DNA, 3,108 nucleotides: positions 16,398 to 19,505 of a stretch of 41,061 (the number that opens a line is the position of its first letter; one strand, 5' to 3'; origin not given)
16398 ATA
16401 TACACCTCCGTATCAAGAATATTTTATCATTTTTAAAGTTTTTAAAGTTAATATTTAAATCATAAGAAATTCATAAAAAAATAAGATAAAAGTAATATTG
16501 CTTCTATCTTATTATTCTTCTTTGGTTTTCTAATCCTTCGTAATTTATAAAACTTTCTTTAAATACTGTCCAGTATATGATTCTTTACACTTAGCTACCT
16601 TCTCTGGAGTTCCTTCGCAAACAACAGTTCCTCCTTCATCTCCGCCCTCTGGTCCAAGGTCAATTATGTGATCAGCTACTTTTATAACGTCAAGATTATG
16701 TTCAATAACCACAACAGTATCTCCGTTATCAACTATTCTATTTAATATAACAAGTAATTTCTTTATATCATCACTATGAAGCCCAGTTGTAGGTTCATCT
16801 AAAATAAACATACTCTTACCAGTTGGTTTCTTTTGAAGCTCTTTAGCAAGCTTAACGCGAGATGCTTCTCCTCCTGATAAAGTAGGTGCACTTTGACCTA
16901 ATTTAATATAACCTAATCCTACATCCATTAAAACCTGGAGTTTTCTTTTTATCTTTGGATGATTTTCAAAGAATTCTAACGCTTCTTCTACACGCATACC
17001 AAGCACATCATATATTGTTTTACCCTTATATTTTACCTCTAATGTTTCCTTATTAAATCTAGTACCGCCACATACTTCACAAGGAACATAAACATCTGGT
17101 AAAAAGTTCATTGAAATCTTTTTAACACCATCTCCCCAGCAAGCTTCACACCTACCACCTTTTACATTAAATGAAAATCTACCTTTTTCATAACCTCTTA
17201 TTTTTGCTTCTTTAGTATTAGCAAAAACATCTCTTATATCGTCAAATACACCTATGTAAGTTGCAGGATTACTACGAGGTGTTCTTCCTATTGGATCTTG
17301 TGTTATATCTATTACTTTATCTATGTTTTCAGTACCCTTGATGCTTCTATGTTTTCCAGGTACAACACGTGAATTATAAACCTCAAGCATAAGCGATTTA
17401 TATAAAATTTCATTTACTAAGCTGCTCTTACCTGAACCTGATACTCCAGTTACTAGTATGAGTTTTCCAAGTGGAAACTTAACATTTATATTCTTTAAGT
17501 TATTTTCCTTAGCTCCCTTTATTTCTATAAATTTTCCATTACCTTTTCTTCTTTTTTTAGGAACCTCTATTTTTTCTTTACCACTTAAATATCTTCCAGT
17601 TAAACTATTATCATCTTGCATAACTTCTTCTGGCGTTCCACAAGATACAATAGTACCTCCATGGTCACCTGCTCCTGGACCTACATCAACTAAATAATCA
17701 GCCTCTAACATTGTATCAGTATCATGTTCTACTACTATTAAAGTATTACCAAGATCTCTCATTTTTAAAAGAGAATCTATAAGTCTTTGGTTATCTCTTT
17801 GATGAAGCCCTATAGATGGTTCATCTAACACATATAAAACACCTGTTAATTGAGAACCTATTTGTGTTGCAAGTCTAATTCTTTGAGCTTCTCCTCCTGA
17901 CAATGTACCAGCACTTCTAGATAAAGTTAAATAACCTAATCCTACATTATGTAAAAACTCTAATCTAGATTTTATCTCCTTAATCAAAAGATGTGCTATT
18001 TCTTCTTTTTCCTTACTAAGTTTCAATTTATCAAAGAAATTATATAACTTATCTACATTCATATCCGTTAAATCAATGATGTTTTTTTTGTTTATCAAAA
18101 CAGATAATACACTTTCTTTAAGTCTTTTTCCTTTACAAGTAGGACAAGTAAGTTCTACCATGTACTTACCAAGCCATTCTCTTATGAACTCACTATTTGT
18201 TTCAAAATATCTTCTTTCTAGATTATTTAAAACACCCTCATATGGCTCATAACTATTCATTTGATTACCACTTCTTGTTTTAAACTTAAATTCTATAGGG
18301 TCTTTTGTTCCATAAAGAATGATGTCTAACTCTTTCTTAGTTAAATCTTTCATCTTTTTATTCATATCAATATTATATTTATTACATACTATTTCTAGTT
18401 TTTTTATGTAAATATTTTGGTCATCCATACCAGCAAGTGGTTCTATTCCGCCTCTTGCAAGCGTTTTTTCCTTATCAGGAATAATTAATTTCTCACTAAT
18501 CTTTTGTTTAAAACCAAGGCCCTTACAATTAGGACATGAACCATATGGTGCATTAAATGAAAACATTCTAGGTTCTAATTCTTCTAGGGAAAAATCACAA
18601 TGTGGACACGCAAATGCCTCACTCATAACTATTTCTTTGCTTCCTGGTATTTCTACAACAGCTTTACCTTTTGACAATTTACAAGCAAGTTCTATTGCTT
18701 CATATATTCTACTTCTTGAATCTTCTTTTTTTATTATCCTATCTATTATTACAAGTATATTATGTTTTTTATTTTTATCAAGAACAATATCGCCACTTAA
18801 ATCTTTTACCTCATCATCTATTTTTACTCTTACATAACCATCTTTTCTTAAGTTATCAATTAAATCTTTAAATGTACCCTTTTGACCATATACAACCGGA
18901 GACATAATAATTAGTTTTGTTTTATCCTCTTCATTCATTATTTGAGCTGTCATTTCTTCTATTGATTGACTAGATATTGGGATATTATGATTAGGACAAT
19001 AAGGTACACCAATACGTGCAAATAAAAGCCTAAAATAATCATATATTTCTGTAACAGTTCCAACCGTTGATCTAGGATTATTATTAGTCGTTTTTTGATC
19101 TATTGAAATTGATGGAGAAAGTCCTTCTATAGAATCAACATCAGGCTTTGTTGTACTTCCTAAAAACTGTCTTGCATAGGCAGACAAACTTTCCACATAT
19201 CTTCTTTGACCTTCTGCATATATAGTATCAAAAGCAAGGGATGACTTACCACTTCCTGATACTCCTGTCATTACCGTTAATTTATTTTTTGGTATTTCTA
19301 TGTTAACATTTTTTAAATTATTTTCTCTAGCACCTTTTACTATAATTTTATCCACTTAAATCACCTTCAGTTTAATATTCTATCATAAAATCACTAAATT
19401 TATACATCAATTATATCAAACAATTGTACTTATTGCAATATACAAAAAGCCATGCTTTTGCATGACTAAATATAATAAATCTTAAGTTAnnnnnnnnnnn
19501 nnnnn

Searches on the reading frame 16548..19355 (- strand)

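Call 69: search_protein_families(library=pfam, proteins=[window:16548-19355:-], max_evalue=0.00001)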
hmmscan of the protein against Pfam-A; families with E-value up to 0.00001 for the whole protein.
window:16548-19355:- (936 aa): 8 families
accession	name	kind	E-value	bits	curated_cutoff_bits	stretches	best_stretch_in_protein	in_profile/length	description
PF17760.6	UvrA_inter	-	1.5e-34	118.6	23.3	1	130-236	1-107/109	UvrA interaction domain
PF17755.6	UvrA_DNA-bind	-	3.9e-33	114.5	23.2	1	289-396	3-109/110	UvrA DNA-binding domain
PF00005.33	ABC_tran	-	4.3e-19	69.9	25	0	809-857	89-137/137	ABC transporter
PF02463.25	SMC_N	-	2.6e-10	40.6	40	0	426-558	112-211/220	RecF/RecN/SMC N terminal domain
PF03193.22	RsgA_GTPase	-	7.4e-08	32.8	30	0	601-669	78-146/174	RsgA GTPase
PF13555.12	AAA_29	-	2.5e-07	30.8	27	0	626-647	18-39/61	P-loop containing region of AAA domain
PF20703.3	nSTAND1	-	3.6e-07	30.6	27.1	0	631-649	34-52/379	Novel STAND NTPase 1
PF13191.12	AAA_16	-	2.4e-06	28.6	32.6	0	631-651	25-45/167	AAA ATPase domain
